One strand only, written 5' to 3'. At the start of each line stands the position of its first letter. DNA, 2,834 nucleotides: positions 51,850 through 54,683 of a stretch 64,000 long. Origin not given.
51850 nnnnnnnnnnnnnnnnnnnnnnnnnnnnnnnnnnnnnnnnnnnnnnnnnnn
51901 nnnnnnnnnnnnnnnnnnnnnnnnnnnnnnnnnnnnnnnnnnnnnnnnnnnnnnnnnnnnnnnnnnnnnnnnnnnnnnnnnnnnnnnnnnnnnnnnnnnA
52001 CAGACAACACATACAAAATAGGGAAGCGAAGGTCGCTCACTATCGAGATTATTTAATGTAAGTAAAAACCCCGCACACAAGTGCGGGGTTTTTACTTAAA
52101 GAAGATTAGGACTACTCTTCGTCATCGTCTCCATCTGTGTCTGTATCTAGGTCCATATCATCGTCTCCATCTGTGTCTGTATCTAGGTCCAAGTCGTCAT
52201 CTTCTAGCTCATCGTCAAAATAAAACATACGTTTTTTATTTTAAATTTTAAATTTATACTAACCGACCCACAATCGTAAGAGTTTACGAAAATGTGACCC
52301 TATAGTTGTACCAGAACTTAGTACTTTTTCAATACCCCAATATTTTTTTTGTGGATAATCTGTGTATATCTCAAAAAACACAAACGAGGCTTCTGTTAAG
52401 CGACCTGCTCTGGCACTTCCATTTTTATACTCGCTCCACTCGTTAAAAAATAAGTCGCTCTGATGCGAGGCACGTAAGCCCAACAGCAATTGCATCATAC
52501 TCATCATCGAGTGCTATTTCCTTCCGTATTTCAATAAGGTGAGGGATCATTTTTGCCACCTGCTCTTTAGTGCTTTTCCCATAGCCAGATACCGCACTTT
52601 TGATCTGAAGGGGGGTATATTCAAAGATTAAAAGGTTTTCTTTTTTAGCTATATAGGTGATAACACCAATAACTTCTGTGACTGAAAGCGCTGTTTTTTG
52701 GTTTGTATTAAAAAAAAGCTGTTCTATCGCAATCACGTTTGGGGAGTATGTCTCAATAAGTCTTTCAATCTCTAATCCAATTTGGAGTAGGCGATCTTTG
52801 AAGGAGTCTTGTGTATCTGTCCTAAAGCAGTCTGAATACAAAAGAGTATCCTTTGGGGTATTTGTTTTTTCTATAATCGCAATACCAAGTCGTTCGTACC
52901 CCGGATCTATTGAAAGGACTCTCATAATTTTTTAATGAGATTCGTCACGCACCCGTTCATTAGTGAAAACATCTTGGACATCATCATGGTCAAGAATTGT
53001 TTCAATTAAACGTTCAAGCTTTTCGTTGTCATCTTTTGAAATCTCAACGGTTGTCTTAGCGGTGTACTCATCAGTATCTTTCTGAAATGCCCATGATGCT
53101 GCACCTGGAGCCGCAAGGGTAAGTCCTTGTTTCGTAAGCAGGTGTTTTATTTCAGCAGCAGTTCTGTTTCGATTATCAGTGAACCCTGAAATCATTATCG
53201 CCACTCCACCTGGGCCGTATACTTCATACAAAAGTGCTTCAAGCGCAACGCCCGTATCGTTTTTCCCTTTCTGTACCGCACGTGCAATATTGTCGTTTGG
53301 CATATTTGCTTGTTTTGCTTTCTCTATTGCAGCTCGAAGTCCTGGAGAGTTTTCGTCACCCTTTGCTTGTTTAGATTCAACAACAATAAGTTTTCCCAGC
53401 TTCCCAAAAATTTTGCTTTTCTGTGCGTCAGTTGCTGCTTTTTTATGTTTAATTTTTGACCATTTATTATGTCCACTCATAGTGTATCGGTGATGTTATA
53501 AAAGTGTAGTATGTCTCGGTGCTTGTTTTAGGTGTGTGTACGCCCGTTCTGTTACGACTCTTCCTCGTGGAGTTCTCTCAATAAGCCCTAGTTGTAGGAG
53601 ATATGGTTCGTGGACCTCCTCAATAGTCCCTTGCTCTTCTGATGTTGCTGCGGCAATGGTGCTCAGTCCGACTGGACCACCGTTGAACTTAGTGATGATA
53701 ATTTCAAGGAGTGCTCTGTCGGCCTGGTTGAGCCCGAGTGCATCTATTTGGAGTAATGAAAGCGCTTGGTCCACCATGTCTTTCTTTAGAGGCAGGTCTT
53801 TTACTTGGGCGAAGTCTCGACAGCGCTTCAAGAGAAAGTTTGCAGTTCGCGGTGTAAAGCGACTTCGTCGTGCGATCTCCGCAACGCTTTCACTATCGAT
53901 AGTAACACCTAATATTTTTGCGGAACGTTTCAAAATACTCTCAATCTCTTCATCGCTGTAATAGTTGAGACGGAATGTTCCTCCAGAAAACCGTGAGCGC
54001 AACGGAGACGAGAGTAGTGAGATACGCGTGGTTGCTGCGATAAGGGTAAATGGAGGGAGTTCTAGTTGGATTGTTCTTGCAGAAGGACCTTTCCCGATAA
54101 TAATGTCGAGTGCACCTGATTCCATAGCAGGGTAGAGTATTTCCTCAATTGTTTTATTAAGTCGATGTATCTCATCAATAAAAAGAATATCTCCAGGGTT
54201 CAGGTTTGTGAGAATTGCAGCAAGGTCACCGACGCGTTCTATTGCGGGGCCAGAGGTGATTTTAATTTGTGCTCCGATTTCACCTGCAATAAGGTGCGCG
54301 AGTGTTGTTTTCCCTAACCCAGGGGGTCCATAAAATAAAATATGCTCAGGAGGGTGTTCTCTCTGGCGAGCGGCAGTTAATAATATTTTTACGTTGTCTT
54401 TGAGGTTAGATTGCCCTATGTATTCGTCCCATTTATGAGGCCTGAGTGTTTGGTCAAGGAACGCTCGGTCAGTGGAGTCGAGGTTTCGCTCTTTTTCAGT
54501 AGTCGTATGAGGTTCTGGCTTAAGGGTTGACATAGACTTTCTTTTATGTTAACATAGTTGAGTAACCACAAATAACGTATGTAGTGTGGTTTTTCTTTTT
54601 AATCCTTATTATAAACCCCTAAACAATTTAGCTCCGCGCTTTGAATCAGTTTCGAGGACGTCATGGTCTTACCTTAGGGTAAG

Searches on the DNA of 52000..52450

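Call 78: search_rna_families(source=window, start=52000, end=52450, threshold=evalue, max_evalue=1)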
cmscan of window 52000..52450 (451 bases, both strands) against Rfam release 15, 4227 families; matches with E-value up to 1: 18.
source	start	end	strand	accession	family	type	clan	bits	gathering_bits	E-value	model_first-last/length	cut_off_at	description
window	52042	52098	+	RF02495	ohsC_RNA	Gene; antitoxin;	-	30.8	50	0.008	1-77/77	no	Oppression of Hydrophobic ORF by sRNA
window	52009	52097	+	RF00506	Thr_leader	Cis-reg; leader;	-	29.9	55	0.00099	1-118/118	no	Threonine operon leader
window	52063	52125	-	RF00512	Leu_leader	Cis-reg; leader;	-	29.5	50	0.00035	1-148/148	no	Leucine operon leader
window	52060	52138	-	RF00506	Thr_leader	Cis-reg; leader;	-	28.8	55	0.0018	1-118/118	no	Threonine operon leader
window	52059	52120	-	RF02495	ohsC_RNA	Gene; antitoxin;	-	27.9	50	0.032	1-77/77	no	Oppression of Hydrophobic ORF by sRNA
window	52058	52100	-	RF04157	MIR9486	Gene; miRNA;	-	26.7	100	0.0026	1-119/119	no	MIR9486 microRNA precursor family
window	52057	52099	+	RF04157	MIR9486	Gene; miRNA;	-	23.8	100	0.016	1-119/119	no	MIR9486 microRNA precursor family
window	52057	52294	-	RF02079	STnc180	Gene; sRNA;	-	22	50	0.037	1-208/208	no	Enterobacterial sRNA STnc180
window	52065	52092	-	RF01772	rnk_pseudo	Cis-reg; leader;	-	22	55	0.18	73-100/108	no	Pseudomonas rnk leader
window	52065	52097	-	RF00121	MicC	Gene; sRNA;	-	21.6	90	0.73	79-111/123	no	MicC RNA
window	52053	52123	-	RF02362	Yfr10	Gene; sRNA;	-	21.5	43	0.81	1-78/78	no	Cyanobacterial functional RNA 10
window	52065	52133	-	RF01393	isrJ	Gene; sRNA;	-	19.6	37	0.29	1-75/75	no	isrJ Hfq binding RNA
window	52058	52244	-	RF02637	EF0408_EF0409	Gene; sRNA;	-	19.5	440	0.0051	1-412/412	no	Enterococcus sRNA EF0408_EF0409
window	52000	52094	+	RF00512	Leu_leader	Cis-reg; leader;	-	19.1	50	0.16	55-148/148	5'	Leucine operon leader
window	52061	52139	-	RF00513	Trp_leader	Cis-reg; leader;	-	17.1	41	0.8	1-100/100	no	Tryptophan operon leader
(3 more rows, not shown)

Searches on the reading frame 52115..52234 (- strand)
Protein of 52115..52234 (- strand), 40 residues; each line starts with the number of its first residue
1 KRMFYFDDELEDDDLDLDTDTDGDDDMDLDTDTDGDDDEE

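Call 22: find_homologous_proteins(query=window:52115-52234:-, max_evalue=10)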
Query seq(40 aa): 5 candidates shared short words with the query, none scored E <= 10.
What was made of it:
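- Tried and rejected: Protein-database search with pep2 padded to 40 aa found no hit (call 22).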

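Call 44: search_protein_families(library=pfam, max_evalue=10, proteins=[window:52115-52228:-])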
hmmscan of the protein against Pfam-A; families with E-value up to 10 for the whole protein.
seq(38 aa): 0 families

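Call 45: search_protein_families(library=ncbifam, max_evalue=10, proteins=[window:52115-52228:-])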
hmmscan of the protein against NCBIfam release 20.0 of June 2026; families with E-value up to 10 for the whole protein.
seq(38 aa): 1 family
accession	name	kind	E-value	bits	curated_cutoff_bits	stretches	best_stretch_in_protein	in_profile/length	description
NF000535.3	MSCRAMM_SdrC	exception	4.7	5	1700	1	10-36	719-745/963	MSCRAMM family adhesin SdrC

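Call 55: search_protein_representatives(alignment_id=A2)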
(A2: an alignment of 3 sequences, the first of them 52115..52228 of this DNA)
Query: 3 sequences, 39 profile positions. Proteins with E-value up to 0.001 (for the whole library): 3; up to 1e-10: 1; up to 1e-30: 0. The best 3 are listed.
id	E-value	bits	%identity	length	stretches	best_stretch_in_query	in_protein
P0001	6.1e-15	71.1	-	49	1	1-39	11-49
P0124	4.6e-09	52.3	-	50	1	1-38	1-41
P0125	5.6e-04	36.0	-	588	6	13-26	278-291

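Call 65: predict_structure(protein=window:52115-52228:-)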
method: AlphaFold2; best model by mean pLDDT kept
length: 38 residues; sequences in the alignment: 1
mean_pLDDT: 59.9   pTM: 0.12
mean pLDDT of the five models: 59.9, 58.0, 57.9, 57.0, 53.4
residues with pLDDT >= 90: 0; 70-90: 0; 50-70: 36; < 50: 2
segments of 3 or more residues with pLDDT < 50: none
pLDDT, mean of each block of 10 residues (from residue 1): 56 58 62 65
secondary structure: DSSP gave nothing for this model
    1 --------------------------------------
elements in order:

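Call 75: search_solved_structures(query=A7, max_evalue=10)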
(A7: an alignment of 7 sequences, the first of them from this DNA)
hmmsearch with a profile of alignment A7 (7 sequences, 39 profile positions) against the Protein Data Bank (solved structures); distinct sequences matched with E-value up to 10: 0.
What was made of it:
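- On Any described protein family (Pfam-A, NCBIfam, PDB sequences): The PDB profile search gave 0 hits at E up to 10 (call 75).
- Closest known: DNA-mimic proteins. Different: The PDB profile search found nothing (call 75).
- Tried and rejected: Pfam, NCBIfam and PDB searches found nothing (calls 44, 45, 75).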

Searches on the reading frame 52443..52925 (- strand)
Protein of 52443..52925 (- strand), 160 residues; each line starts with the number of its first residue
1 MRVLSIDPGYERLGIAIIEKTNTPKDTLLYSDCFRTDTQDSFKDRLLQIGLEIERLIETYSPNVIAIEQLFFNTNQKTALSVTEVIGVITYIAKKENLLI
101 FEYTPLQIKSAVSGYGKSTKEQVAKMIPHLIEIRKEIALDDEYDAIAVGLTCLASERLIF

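Call 21: search_protein_families(library=pfam, proteins=[window:52443-52925:-])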
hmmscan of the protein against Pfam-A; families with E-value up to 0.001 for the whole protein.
window:52443-52925:- (160 aa): 1 family
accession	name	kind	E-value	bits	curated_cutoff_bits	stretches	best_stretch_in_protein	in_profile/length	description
PF02075.23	RuvC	-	5.7e-35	120.8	22.2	1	3-151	1-147/148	Crossover junction endodeoxyribonuclease RuvC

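Call 31: find_homologous_proteins(query=window:52443-52925:-, max_evalue=1e-20)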
Query window:52443-52925:- (160 aa): 5775 proteins with E <= 1e-20 among 6146 candidates; the best 120 are listed.
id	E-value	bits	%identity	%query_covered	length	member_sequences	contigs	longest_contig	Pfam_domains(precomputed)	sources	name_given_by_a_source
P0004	1.4e-96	338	100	100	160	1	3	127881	PF02075.24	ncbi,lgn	ncbi:MAG: crossover junction endodeoxyribonuclease RuvC [Candidatus Paceibacterota bacterium]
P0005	1.6e-72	260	73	99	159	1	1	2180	PF02075.24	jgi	jgi:crossover junction endodeoxyribonuclease RuvC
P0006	7.9e-72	258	73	100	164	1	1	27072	PF02075.24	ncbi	ncbi:crossover junction endodeoxyribonuclease RuvC [candidate division KSB1 bacterium]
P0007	2.7e-71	256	73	99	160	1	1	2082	PF02075.24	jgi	-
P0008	3.7e-70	253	71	98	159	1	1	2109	PF02075.24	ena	-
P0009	6.9e-70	252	71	99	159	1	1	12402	PF02075.24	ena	-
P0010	1.7e-69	250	70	99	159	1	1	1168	PF02075.24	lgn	-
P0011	1.8e-69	250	73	98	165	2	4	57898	PF02075.24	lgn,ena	-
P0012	2.6e-69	250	72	99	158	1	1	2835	PF02075.24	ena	-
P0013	3.5e-69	249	71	98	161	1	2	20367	PF02075.24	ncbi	-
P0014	3.5e-69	249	70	99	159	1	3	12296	PF02075.24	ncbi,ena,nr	ncbi:MAG TPA: crossover junction endodeoxyribonuclease RuvC [Candidatus Kaiserbacteria bacterium]|nr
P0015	9.3e-69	248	72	99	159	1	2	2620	PF02075.24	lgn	-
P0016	1.3e-68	247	73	98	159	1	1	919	PF02075.24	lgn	-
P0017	1.5e-68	247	72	99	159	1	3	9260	PF02075.24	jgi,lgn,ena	jgi:crossover junction endodeoxyribonuclease RuvC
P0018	2.2e-68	247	70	99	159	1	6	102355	PF02075.24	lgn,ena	-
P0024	7.6e-66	239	69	98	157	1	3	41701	PF02075.24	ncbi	-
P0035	5.5e-58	213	65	99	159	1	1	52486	PF02075.24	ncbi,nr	ncbi:MAG: crossover junction endodeoxyribonuclease RuvC [Candidatus Pacebacteria bacterium]|nr:cross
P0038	8.5e-58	212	63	99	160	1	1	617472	PF02075.24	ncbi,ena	-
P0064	8.6e-55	203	60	99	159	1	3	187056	PF02075.24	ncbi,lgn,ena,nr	ncbi:MAG: crossover junction endodeoxyribonuclease RuvC [Candidatus Pacebacteria bacterium]|nr:cross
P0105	2.3e-53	198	61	99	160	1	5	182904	PF02075.24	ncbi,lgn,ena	ncbi:MAG: crossover junction endodeoxyribonuclease RuvC [Patescibacteria group bacterium]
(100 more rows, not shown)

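Call 32: find_encoding_contigs(protein=P0006, flank=3000, max_places=1)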
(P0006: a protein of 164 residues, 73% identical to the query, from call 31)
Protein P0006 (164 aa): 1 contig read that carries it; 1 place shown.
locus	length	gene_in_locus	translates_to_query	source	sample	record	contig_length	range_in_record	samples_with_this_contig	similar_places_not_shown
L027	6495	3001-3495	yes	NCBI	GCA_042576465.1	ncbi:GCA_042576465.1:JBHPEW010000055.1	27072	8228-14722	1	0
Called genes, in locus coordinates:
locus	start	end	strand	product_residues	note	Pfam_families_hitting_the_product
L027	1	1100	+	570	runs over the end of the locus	PF05157:MshEN (weak), PF00437:T2SSE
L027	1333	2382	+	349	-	PF00910:RNA_helicase (faint), PF06068:TIP49 (faint), PF05496:RuvB_N, PF00004:AAA, PF07728:AAA_5, PF17864:AAA_lid_4, PF05491:WHD_RuvB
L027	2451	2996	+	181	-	PF20772:TACO1_YebC_N, PF01709:Transcrip_reg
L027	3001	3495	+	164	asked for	PF02075:RuvC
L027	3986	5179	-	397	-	PF00579:tRNA-synt_1b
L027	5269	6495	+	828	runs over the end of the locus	PF00912:Transgly, PF00905:Transpeptidase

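Call 33: find_encoding_contigs(protein=P0011, flank=3000, max_places=1)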
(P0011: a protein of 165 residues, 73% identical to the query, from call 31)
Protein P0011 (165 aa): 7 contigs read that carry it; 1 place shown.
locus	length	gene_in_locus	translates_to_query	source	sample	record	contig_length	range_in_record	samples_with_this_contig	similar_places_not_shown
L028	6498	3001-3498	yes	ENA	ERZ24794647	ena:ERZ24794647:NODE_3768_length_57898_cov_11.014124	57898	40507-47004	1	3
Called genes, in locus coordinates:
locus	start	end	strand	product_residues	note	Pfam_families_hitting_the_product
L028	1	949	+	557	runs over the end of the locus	PF05157:MshEN (weak), PF00437:T2SSE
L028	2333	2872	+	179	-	PF20772:TACO1_YebC_N, PF01709:Transcrip_reg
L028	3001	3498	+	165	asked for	PF02075:RuvC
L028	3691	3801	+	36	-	-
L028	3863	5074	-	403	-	PF00579:tRNA-synt_1b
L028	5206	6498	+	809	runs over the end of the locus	PF00912:Transgly, PF00905:Transpeptidase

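Call 34: find_encoding_contigs(protein=P0013, flank=3000, max_places=1)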
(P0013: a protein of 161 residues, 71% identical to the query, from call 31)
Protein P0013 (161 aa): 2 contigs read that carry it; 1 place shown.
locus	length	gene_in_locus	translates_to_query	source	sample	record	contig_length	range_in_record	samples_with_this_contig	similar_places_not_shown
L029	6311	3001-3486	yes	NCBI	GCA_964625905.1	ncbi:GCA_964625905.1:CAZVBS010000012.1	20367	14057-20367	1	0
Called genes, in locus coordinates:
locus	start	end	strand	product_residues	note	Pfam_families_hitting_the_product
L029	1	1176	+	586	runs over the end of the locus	PF00437:T2SSE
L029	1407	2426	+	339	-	PF06068:TIP49 (faint), PF05496:RuvB_N, PF00004:AAA, PF07728:AAA_5, PF17864:AAA_lid_4, PF05491:WHD_RuvB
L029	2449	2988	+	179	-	PF20772:TACO1_YebC_N, PF01709:Transcrip_reg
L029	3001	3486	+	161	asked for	PF02075:RuvC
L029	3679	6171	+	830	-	PF00912:Transgly, PF00905:Transpeptidase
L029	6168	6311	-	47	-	?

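Call 35: find_encoding_contigs(protein=P0018, flank=3000, max_places=1)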
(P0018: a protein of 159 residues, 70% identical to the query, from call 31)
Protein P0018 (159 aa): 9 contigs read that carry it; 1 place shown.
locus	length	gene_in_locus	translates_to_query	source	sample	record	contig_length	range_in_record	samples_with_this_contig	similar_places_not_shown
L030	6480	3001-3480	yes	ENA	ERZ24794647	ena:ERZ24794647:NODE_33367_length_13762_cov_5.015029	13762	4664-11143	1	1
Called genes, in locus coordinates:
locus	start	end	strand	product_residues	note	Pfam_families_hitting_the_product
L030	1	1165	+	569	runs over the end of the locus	PF05157:MshEN (weak), PF00437:T2SSE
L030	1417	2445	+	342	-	PF05496:RuvB_N, PF00004:AAA, PF07728:AAA_5, PF17864:AAA_lid_4, PF05491:WHD_RuvB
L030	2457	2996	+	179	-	PF20772:TACO1_YebC_N, PF01709:Transcrip_reg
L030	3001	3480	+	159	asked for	PF02075:RuvC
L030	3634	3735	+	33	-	-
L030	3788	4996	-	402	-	PF00579:tRNA-synt_1b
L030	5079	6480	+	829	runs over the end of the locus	PF00912:Transgly, PF00905:Transpeptidase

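Call 38: find_encoding_contigs(protein=P0038, flank=3000, max_places=1)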
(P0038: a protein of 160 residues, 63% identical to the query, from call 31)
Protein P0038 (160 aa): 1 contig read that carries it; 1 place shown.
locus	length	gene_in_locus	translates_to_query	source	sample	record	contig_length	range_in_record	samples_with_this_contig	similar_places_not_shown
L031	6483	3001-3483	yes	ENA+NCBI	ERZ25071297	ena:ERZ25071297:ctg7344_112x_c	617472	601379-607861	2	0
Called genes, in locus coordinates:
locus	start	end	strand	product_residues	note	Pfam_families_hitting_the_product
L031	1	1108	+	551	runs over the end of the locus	PF05157:MshEN, PF00437:T2SSE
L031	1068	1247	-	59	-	-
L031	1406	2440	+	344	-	PF13173:AAA_14 (faint), PF05496:RuvB_N, PF00004:AAA, PF07728:AAA_5, PF17864:AAA_lid_4, PF05491:WHD_RuvB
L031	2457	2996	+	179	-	PF20772:TACO1_YebC_N, PF01709:Transcrip_reg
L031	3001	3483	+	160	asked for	PF02075:RuvC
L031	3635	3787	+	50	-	-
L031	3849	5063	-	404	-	PF00579:tRNA-synt_1b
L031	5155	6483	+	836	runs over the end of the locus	PF00912:Transgly, PF00905:Transpeptidase, PF17957:Big_7 (weak)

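Call 39: find_encoding_contigs(protein=P0035, flank=3000, max_places=1)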
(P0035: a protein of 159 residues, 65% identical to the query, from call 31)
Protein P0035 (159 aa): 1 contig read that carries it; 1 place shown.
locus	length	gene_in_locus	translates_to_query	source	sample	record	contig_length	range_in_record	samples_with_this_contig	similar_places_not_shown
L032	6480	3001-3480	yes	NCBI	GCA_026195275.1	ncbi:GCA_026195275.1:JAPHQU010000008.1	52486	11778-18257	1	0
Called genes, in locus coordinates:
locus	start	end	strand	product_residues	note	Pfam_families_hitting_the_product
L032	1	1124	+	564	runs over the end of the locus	PF05157:MshEN (weak), PF00437:T2SSE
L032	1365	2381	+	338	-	PF05496:RuvB_N, PF06068:TIP49 (faint), PF00004:AAA, PF07728:AAA_5, PF17864:AAA_lid_4, PF05491:WHD_RuvB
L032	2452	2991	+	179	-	PF20772:TACO1_YebC_N, PF01709:Transcrip_reg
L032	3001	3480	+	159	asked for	PF02075:RuvC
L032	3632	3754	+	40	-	-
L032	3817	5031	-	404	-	PF00579:tRNA-synt_1b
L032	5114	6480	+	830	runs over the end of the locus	PF00912:Transgly, PF00905:Transpeptidase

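Call 40: find_encoding_contigs(protein=P0024, flank=3000, max_places=1)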
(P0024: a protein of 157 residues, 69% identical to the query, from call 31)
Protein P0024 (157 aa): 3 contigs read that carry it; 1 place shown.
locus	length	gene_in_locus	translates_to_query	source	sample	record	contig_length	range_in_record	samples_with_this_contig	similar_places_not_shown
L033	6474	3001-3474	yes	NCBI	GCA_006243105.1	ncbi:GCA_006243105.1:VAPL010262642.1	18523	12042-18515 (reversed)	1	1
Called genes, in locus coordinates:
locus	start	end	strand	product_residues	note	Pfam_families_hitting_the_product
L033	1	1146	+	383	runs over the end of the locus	?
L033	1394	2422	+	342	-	PF13173:AAA_14 (faint), PF06068:TIP49 (faint), PF05496:RuvB_N, PF00004:AAA, PF07728:AAA_5, PF17864:AAA_lid_4, PF05491:WHD_RuvB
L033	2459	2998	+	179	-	PF20772:TACO1_YebC_N, PF01709:Transcrip_reg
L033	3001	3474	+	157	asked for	PF02075:RuvC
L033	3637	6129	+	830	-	PF00912:Transgly, PF00905:Transpeptidase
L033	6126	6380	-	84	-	-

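Call 66: find_encoding_contigs(protein=P0064, flank=3000, max_places=1)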
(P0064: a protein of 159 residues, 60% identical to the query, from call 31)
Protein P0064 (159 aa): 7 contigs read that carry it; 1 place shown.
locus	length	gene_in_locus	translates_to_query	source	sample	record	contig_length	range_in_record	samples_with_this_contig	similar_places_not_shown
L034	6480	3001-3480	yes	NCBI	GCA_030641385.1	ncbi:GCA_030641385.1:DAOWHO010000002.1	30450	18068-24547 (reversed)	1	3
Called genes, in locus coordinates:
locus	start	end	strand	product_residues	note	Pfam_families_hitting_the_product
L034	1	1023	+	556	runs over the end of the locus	PF00437:T2SSE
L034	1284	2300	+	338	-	PF06068:TIP49 (weak), PF05496:RuvB_N, PF14532:Sigma54_activ_2 (faint), PF00004:AAA, PF07728:AAA_5, PF17864:AAA_lid_4, PF05491:WHD_RuvB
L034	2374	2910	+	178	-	PF20772:TACO1_YebC_N, PF01709:Transcrip_reg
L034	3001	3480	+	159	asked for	PF02075:RuvC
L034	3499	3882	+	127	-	PF06541:ABC_trans_CmpB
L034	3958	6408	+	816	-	PF00912:Transgly, PF00905:Transpeptidase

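Call 67: find_encoding_contigs(protein=P0105, flank=3000, max_places=1)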
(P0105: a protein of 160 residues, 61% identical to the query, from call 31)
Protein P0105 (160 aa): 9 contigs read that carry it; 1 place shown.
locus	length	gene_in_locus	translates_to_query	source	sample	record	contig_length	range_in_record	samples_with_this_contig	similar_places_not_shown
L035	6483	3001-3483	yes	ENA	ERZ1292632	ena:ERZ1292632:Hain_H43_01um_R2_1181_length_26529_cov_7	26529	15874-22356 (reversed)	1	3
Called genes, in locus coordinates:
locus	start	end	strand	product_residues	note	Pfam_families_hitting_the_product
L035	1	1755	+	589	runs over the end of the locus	PF05157:MshEN (weak), PF00437:T2SSE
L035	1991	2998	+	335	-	-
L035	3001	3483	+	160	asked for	PF02075:RuvC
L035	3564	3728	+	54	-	-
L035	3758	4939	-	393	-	PF00579:tRNA-synt_1b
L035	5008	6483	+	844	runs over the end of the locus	PF00912:Transgly, PF00905:Transpeptidase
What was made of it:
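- Gene callers predicted the orthologues independently (calls 33, 35, 38, 39, 67).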

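Call 83: find_encoding_contigs(protein=P0004, flank=2000, max_places=2)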
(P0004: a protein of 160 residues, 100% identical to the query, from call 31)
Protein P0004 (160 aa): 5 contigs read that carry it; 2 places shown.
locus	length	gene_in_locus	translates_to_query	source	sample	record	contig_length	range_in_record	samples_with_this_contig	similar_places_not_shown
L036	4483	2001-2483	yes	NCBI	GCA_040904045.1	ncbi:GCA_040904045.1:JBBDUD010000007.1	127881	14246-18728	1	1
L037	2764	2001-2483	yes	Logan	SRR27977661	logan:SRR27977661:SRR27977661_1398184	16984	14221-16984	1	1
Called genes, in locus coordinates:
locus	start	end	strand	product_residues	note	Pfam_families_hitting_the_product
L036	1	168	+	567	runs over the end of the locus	PF05157:MshEN (weak), PF00437:T2SSE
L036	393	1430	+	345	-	PF05496:RuvB_N, PF00004:AAA, PF07728:AAA_5, PF17864:AAA_lid_4, PF05491:WHD_RuvB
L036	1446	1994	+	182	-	PF20772:TACO1_YebC_N, PF01709:Transcrip_reg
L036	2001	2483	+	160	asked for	PF02075:RuvC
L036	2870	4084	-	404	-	PF00579:tRNA-synt_1b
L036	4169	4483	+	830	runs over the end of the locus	PF00912:Transgly, PF00905:Transpeptidase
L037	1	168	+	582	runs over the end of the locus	PF05157:MshEN (weak), PF00437:T2SSE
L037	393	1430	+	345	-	PF05496:RuvB_N, PF00004:AAA, PF07728:AAA_5, PF17864:AAA_lid_4, PF05491:WHD_RuvB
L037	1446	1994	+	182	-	PF20772:TACO1_YebC_N, PF01709:Transcrip_reg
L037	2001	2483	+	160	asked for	PF02075:RuvC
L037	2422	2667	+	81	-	-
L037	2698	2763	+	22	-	?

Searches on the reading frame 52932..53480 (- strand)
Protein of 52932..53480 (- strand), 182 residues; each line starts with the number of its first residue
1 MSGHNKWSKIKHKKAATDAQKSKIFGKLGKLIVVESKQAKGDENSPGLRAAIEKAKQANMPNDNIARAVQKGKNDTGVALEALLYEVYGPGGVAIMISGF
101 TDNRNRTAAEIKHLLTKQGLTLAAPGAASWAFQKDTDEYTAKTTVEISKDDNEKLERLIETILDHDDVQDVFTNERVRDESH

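Call 21: search_protein_families(library=pfam, proteins=[window:52932-53480:-])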
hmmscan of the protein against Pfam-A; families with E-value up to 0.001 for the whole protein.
window:52932-53480:- (182 aa): 2 families
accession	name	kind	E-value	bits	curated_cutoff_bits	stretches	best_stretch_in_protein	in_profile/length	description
PF01709.26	Transcrip_reg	-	7.3e-27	94.5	27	2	81-134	2-55/160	TACO1/YebC second and third domain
PF20772.2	TACO1_YebC_N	-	2.2e-23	83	36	1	5-74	1-72/73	TACO1/YebC protein N-terminal domain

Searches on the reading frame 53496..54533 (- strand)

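Call 21: search_protein_families(library=pfam, proteins=[window:53496-54533:-])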
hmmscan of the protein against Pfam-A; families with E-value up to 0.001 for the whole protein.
window:53496-54533:- (345 aa): 9 families
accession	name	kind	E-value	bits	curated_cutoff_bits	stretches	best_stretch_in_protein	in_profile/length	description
PF05496.18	RuvB_N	-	4.7e-72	241.4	27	1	30-183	1-154/159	Holliday junction DNA helicase RuvB P-loop domain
PF05491.19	RuvB_C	-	7.9e-25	87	24.7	1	266-336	2-72/72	RuvB C-terminal winged helix domain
PF17864.7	AAA_lid_4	-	1.6e-23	82.7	27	1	192-264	1-74/74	RuvB AAA lid domain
PF00004.35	AAA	-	8.3e-20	72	21.2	1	65-183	1-124/131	ATPase family associated with various cellular activities (AAA)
PF07728.20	AAA_5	-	3.2e-09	37.4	22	1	64-182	1-139/139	AAA domain (dynein-related subfamily)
PF06068.19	TIP49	-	3.3e-05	23.7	23.8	0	32-93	19-81/347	TIP49 P-loop domain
PF01078.27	Mg_chelatase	-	0.00015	21.7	20.3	0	60-83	23-43/207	Magnesium chelatase, subunit ChlI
PF00910.28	RNA_helicase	-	0.00056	20.8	21.5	0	65-133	1-71/105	RNA helicase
PF13173.12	AAA_14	-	0.00067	20.1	27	0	65-146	5-95/129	AAA domain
